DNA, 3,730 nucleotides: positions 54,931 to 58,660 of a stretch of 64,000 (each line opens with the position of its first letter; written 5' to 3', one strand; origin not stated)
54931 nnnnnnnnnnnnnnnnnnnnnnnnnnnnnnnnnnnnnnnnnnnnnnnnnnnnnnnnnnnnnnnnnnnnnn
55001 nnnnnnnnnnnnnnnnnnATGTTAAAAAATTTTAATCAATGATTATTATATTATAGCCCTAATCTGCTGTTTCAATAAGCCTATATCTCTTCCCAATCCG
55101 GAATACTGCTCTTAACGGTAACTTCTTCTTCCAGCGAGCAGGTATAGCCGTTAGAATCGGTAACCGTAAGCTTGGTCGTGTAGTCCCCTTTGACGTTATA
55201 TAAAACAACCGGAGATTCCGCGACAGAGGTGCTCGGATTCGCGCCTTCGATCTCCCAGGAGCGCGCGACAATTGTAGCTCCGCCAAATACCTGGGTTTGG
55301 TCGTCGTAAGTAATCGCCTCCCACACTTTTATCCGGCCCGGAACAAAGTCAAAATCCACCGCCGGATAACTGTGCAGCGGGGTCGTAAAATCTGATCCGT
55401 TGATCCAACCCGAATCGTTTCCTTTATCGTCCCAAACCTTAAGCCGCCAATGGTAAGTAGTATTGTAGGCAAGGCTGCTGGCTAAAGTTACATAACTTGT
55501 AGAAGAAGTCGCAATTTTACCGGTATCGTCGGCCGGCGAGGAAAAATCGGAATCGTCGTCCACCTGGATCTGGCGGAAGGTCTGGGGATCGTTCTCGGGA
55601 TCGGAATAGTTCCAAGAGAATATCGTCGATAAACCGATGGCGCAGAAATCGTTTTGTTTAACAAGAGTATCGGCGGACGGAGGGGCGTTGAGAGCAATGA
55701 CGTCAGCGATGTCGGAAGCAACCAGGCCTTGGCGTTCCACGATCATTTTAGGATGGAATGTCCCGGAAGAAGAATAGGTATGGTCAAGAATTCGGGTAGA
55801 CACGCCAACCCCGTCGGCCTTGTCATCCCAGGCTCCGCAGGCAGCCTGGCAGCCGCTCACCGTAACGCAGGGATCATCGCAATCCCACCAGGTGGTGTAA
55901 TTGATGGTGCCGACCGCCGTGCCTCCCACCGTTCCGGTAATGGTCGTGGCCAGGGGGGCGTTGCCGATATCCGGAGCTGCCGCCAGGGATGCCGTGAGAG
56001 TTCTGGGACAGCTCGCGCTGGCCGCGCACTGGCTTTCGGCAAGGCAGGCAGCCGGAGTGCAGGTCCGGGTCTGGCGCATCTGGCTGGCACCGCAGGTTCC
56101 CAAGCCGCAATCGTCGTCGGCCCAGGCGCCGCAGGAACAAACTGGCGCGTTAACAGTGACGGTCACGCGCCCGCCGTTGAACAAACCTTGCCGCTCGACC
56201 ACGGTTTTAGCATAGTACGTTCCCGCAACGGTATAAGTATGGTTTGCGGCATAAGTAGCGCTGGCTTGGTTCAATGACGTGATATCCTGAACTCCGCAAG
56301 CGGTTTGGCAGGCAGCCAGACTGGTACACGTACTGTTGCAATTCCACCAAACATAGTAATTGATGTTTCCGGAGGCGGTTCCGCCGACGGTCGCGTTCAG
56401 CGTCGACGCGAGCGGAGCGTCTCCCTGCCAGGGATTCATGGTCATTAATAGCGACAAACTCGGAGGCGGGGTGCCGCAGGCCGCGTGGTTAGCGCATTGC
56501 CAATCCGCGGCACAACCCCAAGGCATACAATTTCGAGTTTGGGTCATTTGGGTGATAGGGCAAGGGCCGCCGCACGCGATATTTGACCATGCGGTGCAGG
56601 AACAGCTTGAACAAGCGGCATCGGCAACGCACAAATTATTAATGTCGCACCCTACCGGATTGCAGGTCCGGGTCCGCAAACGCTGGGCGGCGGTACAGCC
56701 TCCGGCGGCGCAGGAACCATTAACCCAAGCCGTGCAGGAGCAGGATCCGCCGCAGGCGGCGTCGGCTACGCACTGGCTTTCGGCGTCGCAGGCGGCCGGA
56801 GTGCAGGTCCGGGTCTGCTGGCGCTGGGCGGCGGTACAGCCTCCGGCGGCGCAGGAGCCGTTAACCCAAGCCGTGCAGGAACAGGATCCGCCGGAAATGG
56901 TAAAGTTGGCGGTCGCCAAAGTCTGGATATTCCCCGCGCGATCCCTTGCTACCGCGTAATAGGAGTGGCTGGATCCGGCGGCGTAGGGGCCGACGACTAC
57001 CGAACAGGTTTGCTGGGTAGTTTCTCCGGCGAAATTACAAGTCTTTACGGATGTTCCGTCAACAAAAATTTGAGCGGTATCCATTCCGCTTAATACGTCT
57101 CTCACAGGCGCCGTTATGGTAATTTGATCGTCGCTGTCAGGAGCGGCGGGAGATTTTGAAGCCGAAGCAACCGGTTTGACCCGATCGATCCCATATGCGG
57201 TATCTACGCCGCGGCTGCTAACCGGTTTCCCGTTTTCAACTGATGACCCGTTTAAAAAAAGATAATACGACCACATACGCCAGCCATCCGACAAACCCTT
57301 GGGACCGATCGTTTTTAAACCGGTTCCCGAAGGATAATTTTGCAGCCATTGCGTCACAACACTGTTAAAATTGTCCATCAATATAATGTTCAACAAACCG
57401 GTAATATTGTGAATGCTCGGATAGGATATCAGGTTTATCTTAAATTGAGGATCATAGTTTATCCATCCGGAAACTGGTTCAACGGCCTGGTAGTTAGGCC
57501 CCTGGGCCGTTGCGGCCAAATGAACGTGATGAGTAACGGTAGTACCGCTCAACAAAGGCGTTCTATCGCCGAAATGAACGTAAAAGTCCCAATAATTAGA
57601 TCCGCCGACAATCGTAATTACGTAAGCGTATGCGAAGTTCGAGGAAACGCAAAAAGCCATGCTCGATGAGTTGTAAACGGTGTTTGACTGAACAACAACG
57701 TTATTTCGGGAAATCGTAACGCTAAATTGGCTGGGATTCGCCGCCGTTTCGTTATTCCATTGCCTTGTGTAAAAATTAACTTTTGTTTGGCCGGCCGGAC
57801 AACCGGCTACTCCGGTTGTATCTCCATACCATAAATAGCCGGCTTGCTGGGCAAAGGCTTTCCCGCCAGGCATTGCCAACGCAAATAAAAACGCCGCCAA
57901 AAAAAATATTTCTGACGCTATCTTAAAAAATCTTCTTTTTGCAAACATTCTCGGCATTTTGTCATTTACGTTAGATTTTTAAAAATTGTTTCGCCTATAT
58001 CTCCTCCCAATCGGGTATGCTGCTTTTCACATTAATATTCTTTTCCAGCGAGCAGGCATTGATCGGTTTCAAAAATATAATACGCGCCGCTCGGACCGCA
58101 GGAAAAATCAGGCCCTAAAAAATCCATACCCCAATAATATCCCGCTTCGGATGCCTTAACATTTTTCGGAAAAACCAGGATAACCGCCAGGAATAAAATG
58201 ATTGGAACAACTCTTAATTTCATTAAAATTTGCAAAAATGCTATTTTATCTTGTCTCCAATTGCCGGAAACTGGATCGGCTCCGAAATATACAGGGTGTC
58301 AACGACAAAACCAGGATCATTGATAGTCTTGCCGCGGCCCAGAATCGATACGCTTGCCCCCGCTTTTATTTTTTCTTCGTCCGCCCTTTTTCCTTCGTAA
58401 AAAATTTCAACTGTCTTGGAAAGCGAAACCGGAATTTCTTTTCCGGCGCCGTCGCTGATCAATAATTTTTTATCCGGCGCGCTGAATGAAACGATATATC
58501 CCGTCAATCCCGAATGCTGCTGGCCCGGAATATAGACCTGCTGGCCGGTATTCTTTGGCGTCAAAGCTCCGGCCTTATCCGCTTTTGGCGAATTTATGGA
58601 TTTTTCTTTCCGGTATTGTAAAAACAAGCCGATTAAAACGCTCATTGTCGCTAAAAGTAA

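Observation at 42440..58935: Tandem array of giant TSP1-like/PKD surface-protein paralogs sharing a conserved C-terminal PKD domain ending in IPDWEE, paired with paralogous small TM proteins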

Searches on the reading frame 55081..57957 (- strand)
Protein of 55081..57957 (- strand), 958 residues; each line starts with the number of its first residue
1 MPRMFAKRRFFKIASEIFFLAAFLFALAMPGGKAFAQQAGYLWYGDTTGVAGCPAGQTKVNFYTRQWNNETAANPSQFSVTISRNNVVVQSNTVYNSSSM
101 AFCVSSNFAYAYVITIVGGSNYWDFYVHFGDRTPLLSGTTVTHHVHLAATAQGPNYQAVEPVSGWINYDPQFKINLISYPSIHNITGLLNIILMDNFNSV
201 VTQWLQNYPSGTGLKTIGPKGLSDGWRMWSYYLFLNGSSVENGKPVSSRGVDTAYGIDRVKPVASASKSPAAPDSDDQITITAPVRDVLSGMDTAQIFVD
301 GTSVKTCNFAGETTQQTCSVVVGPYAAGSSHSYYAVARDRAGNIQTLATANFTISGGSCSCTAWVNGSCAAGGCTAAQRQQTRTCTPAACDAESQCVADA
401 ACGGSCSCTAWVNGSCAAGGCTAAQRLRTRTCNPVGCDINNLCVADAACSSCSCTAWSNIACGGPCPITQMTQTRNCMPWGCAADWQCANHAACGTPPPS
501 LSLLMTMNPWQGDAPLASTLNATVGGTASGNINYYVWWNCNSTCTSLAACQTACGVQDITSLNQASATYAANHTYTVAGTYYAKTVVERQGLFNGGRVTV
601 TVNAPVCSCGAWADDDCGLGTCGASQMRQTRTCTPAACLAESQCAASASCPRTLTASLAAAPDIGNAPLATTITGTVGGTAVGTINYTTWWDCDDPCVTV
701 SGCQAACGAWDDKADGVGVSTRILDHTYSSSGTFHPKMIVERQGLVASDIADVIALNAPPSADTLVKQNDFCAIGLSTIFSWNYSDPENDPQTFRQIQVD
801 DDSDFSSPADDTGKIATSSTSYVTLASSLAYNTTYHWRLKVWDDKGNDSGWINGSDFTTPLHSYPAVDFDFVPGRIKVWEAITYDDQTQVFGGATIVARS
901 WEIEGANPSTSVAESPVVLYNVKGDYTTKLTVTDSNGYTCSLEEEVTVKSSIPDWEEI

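Call 4: search_protein_families(library=pfam, proteins=[window:55081-57957:-], max_evalue=0.01)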
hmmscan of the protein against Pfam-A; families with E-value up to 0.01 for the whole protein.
window:55081-57957:- (958 aa): 2 families
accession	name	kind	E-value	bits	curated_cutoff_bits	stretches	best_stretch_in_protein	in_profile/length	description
PF25788.1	Ig_Rha78A_N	-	1.1e-11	45.4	27.4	1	779-861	21-103/105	Rha78A-like, N-terminal immunoglobulin domain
PF18911.6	PKD_4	-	0.0001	22.7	27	1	876-948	14-83/85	PKD domain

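Call 12: search_protein_families(library=ncbifam, proteins=[window:55081-57957:-], max_evalue=0.1)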
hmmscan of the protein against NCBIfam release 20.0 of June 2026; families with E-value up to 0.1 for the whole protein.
window:55081-57957:- (958 aa): 1 family
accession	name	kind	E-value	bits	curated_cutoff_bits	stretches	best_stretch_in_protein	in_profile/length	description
NF041572.1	rhamnosid_Flavobac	equivalog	0.002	16.3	1800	1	779-861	46-134/946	alpha-L-rhamnosidase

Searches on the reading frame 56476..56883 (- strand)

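Call 7: search_protein_families(library=pfam, proteins=[window:56476-56883:-], max_evalue=10)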
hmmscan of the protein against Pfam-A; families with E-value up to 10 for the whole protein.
seq(136 aa): 2 families
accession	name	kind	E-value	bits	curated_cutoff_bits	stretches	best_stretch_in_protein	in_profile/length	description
PF18345.7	zf_CCCH_4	-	0.056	14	29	2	3-14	1-12/19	Zinc finger domain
PF15788.10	DUF4705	-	1.1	10.5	27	1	12-33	24-45/52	Domain of unknown function (DUF4705)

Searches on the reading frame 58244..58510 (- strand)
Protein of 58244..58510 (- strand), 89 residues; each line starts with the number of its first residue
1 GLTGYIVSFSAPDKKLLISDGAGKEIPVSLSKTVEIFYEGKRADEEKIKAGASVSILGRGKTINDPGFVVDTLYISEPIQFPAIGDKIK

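Call 55: search_protein_families(library=pfam, proteins=[window:58244-58510:-], max_evalue=10)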
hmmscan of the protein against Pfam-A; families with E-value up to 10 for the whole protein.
seq(89 aa): 1 family
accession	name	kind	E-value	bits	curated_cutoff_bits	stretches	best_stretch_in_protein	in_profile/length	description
PF16047.10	Antimicrobial22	-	0.16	12.3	27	0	55-63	5-13/21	Frog antimicrobial peptide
